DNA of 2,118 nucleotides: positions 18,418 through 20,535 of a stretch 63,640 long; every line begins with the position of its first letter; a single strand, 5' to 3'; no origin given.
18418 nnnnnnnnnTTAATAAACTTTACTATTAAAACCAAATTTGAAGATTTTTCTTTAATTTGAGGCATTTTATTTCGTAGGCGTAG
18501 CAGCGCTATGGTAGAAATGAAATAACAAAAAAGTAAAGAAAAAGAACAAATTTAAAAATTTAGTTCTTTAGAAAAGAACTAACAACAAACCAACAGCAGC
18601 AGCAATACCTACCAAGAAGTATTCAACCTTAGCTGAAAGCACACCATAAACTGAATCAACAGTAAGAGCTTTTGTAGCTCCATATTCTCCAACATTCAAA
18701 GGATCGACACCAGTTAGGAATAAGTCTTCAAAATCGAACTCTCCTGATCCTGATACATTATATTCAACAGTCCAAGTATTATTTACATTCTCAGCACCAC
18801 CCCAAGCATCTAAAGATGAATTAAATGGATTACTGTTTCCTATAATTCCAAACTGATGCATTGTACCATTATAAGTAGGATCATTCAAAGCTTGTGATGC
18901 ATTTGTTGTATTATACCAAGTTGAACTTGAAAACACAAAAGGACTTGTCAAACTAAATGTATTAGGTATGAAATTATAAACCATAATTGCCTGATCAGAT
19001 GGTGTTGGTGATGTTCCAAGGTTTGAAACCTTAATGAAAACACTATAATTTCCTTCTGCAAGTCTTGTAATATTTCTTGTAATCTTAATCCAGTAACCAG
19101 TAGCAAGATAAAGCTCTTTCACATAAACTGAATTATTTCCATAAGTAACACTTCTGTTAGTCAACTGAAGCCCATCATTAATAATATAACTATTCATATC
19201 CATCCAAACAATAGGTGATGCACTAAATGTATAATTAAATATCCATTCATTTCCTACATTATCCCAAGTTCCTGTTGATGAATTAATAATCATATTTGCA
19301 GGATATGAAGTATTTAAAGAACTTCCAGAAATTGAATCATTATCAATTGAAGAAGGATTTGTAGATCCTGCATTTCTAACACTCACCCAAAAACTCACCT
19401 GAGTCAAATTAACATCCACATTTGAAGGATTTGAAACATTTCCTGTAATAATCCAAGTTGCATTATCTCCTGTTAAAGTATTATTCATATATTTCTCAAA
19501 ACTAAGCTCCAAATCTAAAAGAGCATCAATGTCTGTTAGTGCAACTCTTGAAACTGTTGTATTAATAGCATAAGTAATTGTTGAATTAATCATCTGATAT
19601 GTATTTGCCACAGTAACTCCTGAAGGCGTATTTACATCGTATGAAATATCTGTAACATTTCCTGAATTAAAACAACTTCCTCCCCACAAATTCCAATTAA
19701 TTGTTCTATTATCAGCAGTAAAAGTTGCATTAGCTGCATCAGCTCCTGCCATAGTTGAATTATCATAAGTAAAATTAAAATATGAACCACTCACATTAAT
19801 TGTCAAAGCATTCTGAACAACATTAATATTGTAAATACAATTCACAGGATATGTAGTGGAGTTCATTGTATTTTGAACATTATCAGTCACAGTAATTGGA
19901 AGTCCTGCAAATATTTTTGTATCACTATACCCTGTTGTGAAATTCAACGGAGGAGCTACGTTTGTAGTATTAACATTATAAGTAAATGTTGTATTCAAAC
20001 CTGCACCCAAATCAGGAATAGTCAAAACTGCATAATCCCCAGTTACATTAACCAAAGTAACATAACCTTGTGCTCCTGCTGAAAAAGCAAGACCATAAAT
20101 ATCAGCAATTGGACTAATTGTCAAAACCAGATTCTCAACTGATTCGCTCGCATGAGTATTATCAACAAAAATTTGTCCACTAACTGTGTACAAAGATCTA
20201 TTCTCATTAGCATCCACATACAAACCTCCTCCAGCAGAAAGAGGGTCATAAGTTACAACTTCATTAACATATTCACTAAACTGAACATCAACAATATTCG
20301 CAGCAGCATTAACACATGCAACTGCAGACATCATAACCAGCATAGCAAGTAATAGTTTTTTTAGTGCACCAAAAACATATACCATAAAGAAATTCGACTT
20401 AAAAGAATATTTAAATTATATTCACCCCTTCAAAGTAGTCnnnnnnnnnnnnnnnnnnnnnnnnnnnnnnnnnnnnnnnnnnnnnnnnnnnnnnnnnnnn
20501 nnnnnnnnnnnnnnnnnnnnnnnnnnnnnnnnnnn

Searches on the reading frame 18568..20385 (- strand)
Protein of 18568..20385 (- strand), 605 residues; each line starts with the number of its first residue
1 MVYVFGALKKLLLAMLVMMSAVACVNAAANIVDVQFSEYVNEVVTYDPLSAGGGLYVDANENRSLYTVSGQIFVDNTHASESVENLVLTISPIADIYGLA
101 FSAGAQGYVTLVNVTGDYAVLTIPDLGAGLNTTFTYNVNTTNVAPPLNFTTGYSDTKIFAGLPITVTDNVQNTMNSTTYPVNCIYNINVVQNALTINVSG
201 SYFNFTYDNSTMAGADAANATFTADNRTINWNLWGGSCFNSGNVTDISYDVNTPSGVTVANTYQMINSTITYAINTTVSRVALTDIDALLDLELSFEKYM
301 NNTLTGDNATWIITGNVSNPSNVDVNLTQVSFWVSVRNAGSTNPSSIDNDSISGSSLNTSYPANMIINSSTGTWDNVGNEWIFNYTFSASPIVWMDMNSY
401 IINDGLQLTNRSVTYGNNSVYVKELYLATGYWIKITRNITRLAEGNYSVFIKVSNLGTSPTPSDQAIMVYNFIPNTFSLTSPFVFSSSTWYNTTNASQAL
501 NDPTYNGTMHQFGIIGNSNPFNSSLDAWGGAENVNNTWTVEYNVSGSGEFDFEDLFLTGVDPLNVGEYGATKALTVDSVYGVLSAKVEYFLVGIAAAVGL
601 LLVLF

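Call 10: search_protein_families(library=pfam, proteins=[window:18568-20385:-], max_evalue=0.01)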
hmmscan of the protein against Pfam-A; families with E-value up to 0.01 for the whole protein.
window:18568-20385:- (605 aa): 0 families

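Call 75: search_protein_families(library=ncbifam, proteins=[window:18568-20385:-], max_evalue=0.1)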
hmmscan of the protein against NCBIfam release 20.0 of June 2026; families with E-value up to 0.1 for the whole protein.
window:18568-20385:- (605 aa): 0 families

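Call 80: search_solved_structures(query=window:18568-20385:-, max_evalue=1)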
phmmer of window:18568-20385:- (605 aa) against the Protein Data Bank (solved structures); distinct sequences matched with E-value up to 1: 1.
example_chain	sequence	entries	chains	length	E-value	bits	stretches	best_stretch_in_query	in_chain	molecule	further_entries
6n1c_A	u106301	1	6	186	0.72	11.7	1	41-125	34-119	Inorganic pyrophosphatase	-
